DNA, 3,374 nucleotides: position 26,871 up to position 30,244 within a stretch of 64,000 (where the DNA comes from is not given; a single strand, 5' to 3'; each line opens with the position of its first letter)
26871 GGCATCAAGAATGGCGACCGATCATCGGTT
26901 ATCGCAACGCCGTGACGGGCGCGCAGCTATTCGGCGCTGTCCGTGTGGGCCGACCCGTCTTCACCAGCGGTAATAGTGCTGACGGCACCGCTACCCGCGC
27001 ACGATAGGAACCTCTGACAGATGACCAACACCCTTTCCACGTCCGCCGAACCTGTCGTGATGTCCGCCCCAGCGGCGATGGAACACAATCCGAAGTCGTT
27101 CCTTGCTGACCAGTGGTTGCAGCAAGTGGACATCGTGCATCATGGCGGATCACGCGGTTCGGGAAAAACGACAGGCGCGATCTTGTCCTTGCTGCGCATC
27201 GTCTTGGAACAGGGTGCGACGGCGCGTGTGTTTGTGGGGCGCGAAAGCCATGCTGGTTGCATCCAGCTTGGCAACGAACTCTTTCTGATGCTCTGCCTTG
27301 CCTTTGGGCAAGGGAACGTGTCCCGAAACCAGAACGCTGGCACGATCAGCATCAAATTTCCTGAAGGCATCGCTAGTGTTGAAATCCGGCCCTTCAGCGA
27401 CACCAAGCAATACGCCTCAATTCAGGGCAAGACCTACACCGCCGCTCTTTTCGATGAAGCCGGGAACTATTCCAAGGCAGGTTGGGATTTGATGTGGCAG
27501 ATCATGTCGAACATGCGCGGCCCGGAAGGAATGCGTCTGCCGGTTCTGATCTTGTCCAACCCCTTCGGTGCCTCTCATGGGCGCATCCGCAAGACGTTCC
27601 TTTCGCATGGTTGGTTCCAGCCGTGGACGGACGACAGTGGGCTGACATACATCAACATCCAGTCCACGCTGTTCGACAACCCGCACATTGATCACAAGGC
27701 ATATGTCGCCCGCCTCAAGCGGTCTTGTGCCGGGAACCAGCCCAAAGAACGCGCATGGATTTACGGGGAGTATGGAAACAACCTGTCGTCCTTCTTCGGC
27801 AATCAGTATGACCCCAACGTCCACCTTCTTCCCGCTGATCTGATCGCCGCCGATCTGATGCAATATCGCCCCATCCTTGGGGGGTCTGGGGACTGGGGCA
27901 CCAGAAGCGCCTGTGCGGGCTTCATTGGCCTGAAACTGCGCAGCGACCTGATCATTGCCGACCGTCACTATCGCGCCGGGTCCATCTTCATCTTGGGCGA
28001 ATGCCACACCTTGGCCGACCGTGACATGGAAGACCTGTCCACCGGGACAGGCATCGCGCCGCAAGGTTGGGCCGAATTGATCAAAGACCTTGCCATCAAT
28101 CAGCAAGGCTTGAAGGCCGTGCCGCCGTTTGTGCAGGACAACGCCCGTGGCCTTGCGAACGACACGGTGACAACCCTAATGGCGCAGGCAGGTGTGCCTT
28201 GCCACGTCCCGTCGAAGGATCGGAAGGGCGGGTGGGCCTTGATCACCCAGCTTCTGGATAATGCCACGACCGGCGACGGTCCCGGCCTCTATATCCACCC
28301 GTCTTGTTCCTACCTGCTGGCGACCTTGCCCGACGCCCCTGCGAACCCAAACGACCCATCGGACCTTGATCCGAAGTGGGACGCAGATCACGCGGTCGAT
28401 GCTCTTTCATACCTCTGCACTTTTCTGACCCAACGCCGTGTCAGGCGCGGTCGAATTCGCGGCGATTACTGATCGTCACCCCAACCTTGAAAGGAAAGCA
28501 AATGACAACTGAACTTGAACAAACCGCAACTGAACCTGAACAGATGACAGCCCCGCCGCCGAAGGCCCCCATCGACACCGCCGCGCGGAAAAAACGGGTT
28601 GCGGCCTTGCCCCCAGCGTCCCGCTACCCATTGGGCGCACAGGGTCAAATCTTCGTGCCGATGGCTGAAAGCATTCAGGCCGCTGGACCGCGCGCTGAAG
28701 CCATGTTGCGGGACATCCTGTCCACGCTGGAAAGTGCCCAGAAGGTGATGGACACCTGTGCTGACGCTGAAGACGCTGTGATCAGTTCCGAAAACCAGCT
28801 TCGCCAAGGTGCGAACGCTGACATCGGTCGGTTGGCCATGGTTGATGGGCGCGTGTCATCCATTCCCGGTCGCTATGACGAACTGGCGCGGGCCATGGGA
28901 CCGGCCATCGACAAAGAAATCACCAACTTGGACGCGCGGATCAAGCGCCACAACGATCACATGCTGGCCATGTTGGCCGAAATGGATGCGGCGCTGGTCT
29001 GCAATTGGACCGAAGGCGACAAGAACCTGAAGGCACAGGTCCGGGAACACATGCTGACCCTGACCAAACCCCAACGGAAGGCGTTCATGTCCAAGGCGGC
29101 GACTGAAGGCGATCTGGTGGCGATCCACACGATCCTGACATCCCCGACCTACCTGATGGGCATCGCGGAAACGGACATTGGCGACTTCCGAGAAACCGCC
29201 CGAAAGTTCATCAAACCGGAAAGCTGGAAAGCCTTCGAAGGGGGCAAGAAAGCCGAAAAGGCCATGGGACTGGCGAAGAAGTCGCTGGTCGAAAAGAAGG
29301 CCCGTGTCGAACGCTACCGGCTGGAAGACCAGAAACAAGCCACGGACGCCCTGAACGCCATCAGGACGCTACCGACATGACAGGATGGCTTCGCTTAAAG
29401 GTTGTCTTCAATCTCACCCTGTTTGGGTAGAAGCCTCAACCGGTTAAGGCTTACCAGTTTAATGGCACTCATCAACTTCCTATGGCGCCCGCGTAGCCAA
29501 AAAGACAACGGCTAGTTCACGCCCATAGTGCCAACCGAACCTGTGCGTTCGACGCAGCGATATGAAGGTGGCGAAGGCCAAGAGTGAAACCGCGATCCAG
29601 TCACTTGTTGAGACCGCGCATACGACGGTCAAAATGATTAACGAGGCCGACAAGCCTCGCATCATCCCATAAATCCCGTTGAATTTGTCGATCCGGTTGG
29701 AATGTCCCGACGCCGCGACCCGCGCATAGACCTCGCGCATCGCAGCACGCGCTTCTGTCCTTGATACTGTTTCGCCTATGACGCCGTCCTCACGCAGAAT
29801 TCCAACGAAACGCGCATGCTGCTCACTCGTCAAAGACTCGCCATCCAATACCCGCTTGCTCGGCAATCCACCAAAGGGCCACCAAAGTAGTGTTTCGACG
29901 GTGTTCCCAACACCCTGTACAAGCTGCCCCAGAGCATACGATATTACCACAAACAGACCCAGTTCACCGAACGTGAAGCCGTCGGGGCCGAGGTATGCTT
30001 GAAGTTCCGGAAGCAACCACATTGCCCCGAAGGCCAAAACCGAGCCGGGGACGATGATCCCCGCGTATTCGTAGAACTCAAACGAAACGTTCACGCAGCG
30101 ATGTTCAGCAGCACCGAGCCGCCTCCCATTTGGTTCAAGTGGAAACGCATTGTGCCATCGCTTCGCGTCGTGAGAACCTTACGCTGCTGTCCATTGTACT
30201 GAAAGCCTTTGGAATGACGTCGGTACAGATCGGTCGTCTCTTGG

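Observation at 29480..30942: Island cargo operon: standalone ComEC-type MBL-fold hydrolase coupled to a 4-TM protein, a candidate undescribed anti-phage / DNA-exclusion module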

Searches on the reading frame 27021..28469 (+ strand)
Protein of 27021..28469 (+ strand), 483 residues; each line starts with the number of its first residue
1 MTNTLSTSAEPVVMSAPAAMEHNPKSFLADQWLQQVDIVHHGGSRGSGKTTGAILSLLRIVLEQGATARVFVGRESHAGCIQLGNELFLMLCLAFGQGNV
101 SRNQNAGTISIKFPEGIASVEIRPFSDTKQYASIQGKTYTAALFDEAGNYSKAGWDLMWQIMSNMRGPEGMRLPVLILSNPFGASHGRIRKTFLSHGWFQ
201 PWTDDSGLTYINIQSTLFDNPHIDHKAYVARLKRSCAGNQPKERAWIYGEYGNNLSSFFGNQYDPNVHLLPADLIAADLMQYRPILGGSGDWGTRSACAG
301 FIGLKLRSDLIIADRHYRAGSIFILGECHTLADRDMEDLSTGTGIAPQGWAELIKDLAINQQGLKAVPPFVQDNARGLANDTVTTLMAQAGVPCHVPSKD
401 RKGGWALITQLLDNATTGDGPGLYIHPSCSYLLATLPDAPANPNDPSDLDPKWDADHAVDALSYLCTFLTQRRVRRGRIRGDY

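Call 26: search_protein_families(library=pfam, proteins=[window:27021-28469:+], max_evalue=0.01)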
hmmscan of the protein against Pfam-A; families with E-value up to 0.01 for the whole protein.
window:27021-28469:+ (483 aa): 1 family
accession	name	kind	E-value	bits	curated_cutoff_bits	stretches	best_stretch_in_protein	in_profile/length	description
PF03237.21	Terminase_6N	-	0.00082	19.5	22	1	43-147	4-105/215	Terminase large subunit, T4likevirus-type, N-terminal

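Call 86: search_dna_similar(query=window:27021-28469:+, collection=phages, mode=protein, max_rows=8)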
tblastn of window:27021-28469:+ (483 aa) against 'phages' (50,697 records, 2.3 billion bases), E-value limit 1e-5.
Records with a match: 41; places in all: 41; records where one place covers at least 80% of the query: 10.
Best place of each record, by identity: <60% 41.
By first word of the organism name: Arthrobacter 27; Xanthomonas 6; Pseudomonas 3; Bordetella 2; Bacteriophage 1; Microcystis 1; Caudoviricetes 1.
By host as written in the record: Arthrobacter sp. ATCC 21022 25; Xanthomonas translucens pv. translucens (DSM 18974) 6; Pseudomonas sp. 3; - 2; Bordetella bronchiseptica ATCC 10580 2; Arthrobacter globiformis B-2979 1; Arthrobacter globiformis NRRL B-2880 1; Microcystis elabens 1.
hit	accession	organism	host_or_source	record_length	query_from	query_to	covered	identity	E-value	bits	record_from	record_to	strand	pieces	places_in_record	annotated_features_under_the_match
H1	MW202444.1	Bacteriophage sp.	Manatee Spring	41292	36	429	82%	24.6%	1e-8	64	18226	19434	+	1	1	large subunit terminase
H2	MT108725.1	Pseudomonas phage Epa5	Pseudomonas sp.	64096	12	429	87%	22.6%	9e-6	54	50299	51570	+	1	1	none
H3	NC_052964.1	Pseudomonas phage Epa5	Pseudomonas sp.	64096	12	429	87%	22.6%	9e-6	54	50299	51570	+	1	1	none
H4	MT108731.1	Pseudomonas phage Epa43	Pseudomonas sp.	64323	12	429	87%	22.6%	9e-6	54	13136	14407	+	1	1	hypothetical protein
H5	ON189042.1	Xanthomonas phage Langgrundblatt1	Xanthomonas translucens pv. translucens ...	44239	41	429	81%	23.7%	1e-5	54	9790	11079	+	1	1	large terminase subunit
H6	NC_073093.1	Xanthomonas phage Langgrundblatt1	Xanthomonas translucens pv. translucens ...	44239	41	429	81%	23.7%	1e-5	54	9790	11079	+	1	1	large terminase subunit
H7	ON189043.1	Xanthomonas phage Langgrundblatt2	Xanthomonas translucens pv. translucens ...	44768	41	429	81%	23.7%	1e-5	54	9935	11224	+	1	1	large terminase subunit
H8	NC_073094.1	Xanthomonas phage Langgrundblatt2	Xanthomonas translucens pv. translucens ...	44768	41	429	81%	23.7%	1e-5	54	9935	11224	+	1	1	large terminase subunit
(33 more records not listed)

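Call 87: search_solved_structures(query=window:27021-28469:+, max_evalue=0.01)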
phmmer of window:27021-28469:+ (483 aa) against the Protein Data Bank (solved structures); distinct sequences matched with E-value up to 0.01: 0.

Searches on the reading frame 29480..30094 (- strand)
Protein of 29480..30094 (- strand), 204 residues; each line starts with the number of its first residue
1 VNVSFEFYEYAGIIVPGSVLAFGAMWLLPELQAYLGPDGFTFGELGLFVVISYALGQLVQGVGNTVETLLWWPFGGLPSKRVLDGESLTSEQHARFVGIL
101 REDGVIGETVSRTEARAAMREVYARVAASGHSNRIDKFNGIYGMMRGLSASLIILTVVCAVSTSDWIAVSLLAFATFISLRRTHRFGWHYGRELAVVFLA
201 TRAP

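Call 4: search_protein_families(library=pfam, proteins=[window:29480-30094:-], max_evalue=1)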
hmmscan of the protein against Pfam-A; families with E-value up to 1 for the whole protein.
window:29480-30094:- (204 aa): 0 families

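Call 5: search_protein_families(library=padloc, proteins=[window:29480-30094:-], max_evalue=1)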
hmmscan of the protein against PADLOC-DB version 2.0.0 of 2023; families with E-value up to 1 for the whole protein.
window:29480-30094:- (204 aa): 1 family
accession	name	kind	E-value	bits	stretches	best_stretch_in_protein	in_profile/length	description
PDLC01605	Csx27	-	0.0065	14.9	1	116-163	111-157/206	CAS-VI-B; associated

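Call 6: search_protein_families(library=ncbifam, proteins=[window:29480-30094:-], max_evalue=1)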
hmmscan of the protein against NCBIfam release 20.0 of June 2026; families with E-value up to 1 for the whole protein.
window:29480-30094:- (204 aa): 0 families

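Call 7: search_protein_families(library=phrogs, proteins=[window:29480-30094:-], max_evalue=1)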
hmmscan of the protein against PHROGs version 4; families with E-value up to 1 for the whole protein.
window:29480-30094:- (204 aa): 0 families

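Call 17: find_homologous_proteins(query=window:29483-30094:-, max_evalue=0.001)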
Query window:29483-30094:- (204 aa): 32 proteins with E <= 0.001 among 920 candidates.
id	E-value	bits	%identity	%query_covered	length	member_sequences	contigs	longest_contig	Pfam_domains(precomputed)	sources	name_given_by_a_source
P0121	1.6e-129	448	100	100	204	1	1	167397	-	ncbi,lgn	ncbi:MAG: hypothetical protein AAF667_13085 [Pseudomonadota bacterium]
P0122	2.4e-100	353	78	99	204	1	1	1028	-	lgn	-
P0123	4.2e-97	342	72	99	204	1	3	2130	-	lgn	-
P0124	7.0e-97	341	73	99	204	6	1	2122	-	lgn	-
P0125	1.1e-96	341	74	99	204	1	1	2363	-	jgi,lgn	jgi:hypothetical protein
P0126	7.1e-96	338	72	100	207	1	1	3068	-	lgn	-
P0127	1.4e-95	337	75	99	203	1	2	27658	-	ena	-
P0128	4.5e-95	335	73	100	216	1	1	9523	-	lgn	-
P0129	9.3e-92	325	71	99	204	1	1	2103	-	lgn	-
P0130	5.9e-90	319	70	100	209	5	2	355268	-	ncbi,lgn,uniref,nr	ncbi:hypothetical protein C8N32_101360 [Rhodovulum imhoffii]|uniref:Uncharacterized protein n=1 Tax=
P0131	1.7e-88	314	68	99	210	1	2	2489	-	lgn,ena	-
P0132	1.4e-82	295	62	98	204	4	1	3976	-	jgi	-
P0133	6.3e-82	292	67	99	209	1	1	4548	-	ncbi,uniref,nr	ncbi:MAG: hypothetical protein HKN21_01655 [Candidatus Eisenbacteria bacterium]|uniref:Uncharacteriz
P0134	1.6e-81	291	63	100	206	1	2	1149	-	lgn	-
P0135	6.9e-78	279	62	99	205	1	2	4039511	-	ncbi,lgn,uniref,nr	ncbi:hypothetical protein [Thioclava nitratireducens]|uniref:hypothetical protein n=1 Tax=Thioclava 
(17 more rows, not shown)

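Call 48: predict_structure(alignment_id=A4)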
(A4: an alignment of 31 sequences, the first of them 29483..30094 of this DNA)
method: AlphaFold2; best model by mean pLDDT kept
length: 204 residues; sequences in the alignment: 31
mean_pLDDT: 87.6   pTM: 0.80
mean pLDDT of the five models: 87.6, 86.9, 86.8, 83.9, 83.3
residues with pLDDT >= 90: 123; 70-90: 63; 50-70: 15; < 50: 3
segments of 3 or more residues with pLDDT < 50: 1-3
pLDDT, mean of each block of 10 residues (from residue 1): 59 92 88 65 76 93 91 85 90 94 90 89 92 88 93 96 92 96 92 93 75
secondary structure, 60 per line:
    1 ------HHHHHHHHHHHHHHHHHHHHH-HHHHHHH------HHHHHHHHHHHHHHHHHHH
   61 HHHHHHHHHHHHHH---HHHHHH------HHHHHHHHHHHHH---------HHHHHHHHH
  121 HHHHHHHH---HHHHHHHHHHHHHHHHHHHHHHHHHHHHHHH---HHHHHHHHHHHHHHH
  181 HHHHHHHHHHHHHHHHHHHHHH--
elements in order: H7-27 H29-35 H42-74 H78-83 H90-102 H112-128 H132-162 H166-202

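Call 53: fold_search(model_id=the predicted structure, library=pdb)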
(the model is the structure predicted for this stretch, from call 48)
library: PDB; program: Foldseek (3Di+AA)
matches with E <= 10: 133; with E <= 0.001: 0
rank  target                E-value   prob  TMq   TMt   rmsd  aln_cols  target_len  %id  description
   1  1t98_A                1.3e+00  0.23  0.27  0.22  12.3       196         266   14  Crystal Structure of MukF(1-287) (released 2005-05-24)
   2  7vg4_C                1.4e+00  0.10  0.22  0.22  19.4       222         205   10  10,5-methenyltetrahydrofolate cyclohydrolase from Methylobacterium extorquens AM1 strain (released 2022-07-06)
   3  3euh_A                1.7e+00  0.15  0.23  0.16  12.5       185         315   14  Crystal Structure of the MukE-MukF Complex (released 2009-01-20)
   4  9k29_F                1.7e+00  0.11  0.21  0.18  13.7       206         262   10  Structure of the Salmonella flagellar FliPQR complex reconstituted in the peptidisc (released 2025-08-06)
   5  3l39                  2.2e+00  0.11  0.25  0.25  17.9       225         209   11  Crystal structure of Putative PhoU-like phosphate regulatory protein (BT4638) from BACTEROIDES THETAIOTAOMICRON VPI-5482 (released 2010-01-19)
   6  6ob6_A                2.2e+00  0.07  0.19  0.12  19.1       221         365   10  Human equilibrative nucleoside transporter-1, S-(4-nitrobenzyl)-6-thioinosine bound, merohedrally twinned (released 2019-07-03)
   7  7nyw_C                2.3e+00  0.16  0.26  0.17  11.7       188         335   12  Cryo-EM structure of the MukBEF-MatP-DNA head module (released 2021-07-07)
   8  7vg4_A                2.3e+00  0.08  0.22  0.22  19.6       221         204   12  10,5-methenyltetrahydrofolate cyclohydrolase from Methylobacterium extorquens AM1 strain (released 2022-07-06)
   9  9gm7_C                2.6e+00  0.14  0.25  0.14  11.5       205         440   10  MukBEF in a nucleotide-bound state with open neck gate (monomer) (released 2025-03-26)
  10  8zn8_A                2.6e+00  0.08  0.18  0.21  19.6       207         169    8  MjF-3C-CdS QDs (released 2025-05-28)
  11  9ijm_C                2.9e+00  0.10  0.23  0.23  13.2       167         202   12  Bacterial flagellar sodium-driven stator PomA5PomB2 with 100 mM NaCl and 0.1 mM phenamil (released 2025-01-01)
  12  8zyv_D                2.9e+00  0.07  0.19  0.18  13.5       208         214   12  Bacterial flagellar sodium-driven stator PomA5PomB2 with 100 mM NaCl (released 2025-01-01)
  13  8vzv_BBB              2.9e+00  0.03  0.15  0.11  16.3       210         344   14  Human TDO (hTDO) in complex with LM10 (released 2024-08-28)
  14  7z3e_A                3.0e+00  0.07  0.21  0.16  20.7       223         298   11  XFEL structure of Class Ib ribonucleotide reductase dimanganese(II) NrdF in complex with hydroquinone NrdI from Bacill (released 2022-09-21)
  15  7xge_C                3.2e+00  0.13  0.25  0.30  13.0       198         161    8  Crystal structure of MCL-1 in complex with computationally designed inhibitor protein (released 2022-07-20)
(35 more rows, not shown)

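Call 73: find_homologous_proteins(query=A5, max_evalue=0.001)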
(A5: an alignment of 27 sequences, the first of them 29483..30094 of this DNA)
Query A5 (27 sequences) (204 aa, profile of the alignment): 117 proteins with E <= 0.001 among 8000 candidates.
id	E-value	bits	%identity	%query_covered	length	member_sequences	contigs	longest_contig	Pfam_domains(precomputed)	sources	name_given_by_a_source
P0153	4.9e-61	224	29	14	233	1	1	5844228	-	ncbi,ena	-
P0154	9.1e-56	207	32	14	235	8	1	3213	-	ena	-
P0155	9.6e-56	207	29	14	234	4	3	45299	-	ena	-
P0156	1.5e-55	206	28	21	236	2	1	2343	-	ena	-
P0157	2.7e-55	205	24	45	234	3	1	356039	-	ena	-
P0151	7.9e-55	204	45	100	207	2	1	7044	-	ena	-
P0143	1.1e-54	203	46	100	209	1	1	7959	-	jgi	jgi:hypothetical protein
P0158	3.1e-54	202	28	27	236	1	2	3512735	-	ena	-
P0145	3.4e-54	202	45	98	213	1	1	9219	-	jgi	-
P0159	5.2e-54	201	38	10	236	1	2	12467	-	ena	-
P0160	7.5e-54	201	39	9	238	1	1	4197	-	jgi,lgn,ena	-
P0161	2.7e-53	199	33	10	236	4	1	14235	-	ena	-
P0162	3.4e-53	198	38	10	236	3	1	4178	-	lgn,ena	-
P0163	7.3e-53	197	30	30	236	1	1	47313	-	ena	-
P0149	2.7e-52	195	46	98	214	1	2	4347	-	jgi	jgi:hypothetical protein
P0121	1.2e-51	193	100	100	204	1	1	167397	-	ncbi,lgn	ncbi:MAG: hypothetical protein AAF667_13085 [Pseudomonadota bacterium]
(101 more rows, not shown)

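Call 88: search_protein_representatives(alignment_id=A7)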
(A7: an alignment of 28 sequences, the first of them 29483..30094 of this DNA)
Query: 28 sequences, 222 profile positions. Proteins with E-value up to 0.001 (for the whole library): 5160; up to 1e-10: 2700; up to 1e-30: 188. The best 150 are listed.
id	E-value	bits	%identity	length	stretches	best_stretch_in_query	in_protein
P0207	4.7e-56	206.4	-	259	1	2-215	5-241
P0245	2.9e-51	190.7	-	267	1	3-215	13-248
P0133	1.2e-50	188.8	-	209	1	1-217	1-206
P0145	1.7e-50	188.2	-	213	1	2-219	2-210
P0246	2.3e-49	184.5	-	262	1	6-216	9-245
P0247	2.7e-49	184.3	-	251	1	3-215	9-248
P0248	4.8e-49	183.5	-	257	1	3-218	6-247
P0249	9.7e-49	182.5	-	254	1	3-215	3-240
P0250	1.2e-48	182.2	-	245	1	4-213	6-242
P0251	1.8e-48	181.6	-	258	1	3-217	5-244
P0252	6.0e-48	179.9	-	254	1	7-218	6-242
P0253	7.4e-48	179.6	-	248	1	6-219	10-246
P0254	1.3e-47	178.8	-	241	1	3-217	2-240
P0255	2.2e-47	178.1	-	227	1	1-210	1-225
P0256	4.9e-47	176.9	-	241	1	4-216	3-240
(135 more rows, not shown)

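Call 100: fold_search(model_id=the predicted structure, library=viral)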
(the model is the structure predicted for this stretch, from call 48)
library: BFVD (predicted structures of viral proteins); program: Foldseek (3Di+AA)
matches with E <= 10: 130; with E <= 0.001: 0
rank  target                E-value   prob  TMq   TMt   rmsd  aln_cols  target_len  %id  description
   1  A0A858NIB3            8.4e-01  0.15  0.23  0.15  22.1       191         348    9  (no name in the UniProt tables at hand)
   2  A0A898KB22            1.5e+00  0.07  0.14  0.14  18.6       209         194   10  (no name in the UniProt tables at hand)
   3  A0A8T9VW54            1.6e+00  0.16  0.23  0.27  15.1       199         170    8  (no name in the UniProt tables at hand)
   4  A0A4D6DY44            1.8e+00  0.13  0.25  0.22  20.4       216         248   12  Uncharacterized protein [Edwardsiella phage pEt-SU]
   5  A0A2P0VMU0            2.2e+00  0.08  0.18  0.24  19.6       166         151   14  Uncharacterized protein [Tetraselmis virus 1]
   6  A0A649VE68            2.2e+00  0.06  0.17  0.21  26.4       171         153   13  Holin [Mycobacterium phage Indlulamithi]
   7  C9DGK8                2.4e+00  0.18  0.22  0.14  14.5       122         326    9  Uncharacterized protein [Delftia phage PhiW-14]
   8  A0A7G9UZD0            2.5e+00  0.10  0.26  0.22  20.2       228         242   16  Membrane protein [Gordonia Phage Sephiroth]
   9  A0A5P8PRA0            2.6e+00  0.05  0.17  0.10  25.4       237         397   11  Uncharacterized protein [Vibrio phage phi50-12]
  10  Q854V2                2.8e+00  0.08  0.22  0.12  34.6       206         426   12  Uncharacterized protein [Mycobacterium phage Che9c]
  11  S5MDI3                2.8e+00  0.04  0.17  0.14  17.8       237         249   14  Nicotinamide mononucleotide transporter PnuC [Sinorhizobium phage phiM12]
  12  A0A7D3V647            3.0e+00  0.09  0.23  0.21  15.0       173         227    9  Uncharacterized protein [Fadolivirus FV1/VV64]
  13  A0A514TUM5            3.0e+00  0.09  0.27  0.19  16.6       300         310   10  Uncharacterized protein [Aeromonas phage PS1]
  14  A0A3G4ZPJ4            3.0e+00  0.06  0.18  0.11  24.7       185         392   12  Caspase domain protein [Terrestrivirus sp.]
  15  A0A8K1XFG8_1          3.2e+00  0.08  0.25  0.06  20.1       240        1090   12  (no name in the UniProt tables at hand)
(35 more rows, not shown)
